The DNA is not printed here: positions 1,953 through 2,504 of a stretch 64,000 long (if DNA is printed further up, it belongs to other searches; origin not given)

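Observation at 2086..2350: ATP synthase beta carries a roughly 85-aa charged, helical-looking insertion between the presequence and the beta-barrel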

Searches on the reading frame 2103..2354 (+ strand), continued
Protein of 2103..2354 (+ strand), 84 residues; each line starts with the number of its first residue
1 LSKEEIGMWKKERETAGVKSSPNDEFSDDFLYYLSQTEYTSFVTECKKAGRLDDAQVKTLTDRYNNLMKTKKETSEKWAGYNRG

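Call 49: list_cluster_members(proteins=[P0016, P0017, P0021, P0022, P0025, P0026, P0121, P0123, P0128, P0131])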
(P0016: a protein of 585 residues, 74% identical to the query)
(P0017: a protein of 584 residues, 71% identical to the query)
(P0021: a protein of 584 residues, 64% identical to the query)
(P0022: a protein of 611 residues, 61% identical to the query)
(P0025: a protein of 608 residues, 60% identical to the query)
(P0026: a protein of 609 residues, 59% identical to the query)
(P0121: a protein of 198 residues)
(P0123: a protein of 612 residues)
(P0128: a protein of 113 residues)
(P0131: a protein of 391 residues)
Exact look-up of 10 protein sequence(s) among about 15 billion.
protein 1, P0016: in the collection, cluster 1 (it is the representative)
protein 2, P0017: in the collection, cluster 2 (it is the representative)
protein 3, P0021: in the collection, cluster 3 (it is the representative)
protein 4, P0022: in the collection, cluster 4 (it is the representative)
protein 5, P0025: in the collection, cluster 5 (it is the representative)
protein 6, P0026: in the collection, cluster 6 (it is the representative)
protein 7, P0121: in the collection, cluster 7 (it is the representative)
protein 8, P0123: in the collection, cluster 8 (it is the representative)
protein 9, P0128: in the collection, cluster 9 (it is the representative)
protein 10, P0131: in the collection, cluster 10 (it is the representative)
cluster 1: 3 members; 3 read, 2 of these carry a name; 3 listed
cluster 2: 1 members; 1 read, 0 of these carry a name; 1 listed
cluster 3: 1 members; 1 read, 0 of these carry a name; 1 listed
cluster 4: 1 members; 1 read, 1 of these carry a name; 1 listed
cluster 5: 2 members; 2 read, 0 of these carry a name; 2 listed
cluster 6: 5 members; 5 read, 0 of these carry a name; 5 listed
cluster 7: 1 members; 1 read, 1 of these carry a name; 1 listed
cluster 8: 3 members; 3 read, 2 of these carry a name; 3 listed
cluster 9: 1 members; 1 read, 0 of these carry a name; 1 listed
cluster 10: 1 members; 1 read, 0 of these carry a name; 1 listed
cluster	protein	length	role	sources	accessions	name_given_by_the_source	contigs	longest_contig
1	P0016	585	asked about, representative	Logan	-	-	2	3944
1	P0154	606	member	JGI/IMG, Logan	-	ATP synthase F1 beta subunit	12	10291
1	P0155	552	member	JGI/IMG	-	ATP synthase F1 beta subunit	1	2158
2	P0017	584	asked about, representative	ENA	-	-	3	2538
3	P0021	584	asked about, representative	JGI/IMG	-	-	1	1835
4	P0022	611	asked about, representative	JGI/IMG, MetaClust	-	\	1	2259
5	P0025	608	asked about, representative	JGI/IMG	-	-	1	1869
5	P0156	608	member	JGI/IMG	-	-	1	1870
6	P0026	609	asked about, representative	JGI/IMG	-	-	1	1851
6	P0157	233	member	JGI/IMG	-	-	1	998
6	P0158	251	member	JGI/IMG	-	-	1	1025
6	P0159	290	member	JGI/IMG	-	-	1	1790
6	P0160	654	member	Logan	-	-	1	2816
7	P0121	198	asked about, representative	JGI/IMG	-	hypothetical protein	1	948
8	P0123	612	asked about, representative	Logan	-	-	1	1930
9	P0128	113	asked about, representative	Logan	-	-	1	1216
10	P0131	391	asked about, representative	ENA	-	-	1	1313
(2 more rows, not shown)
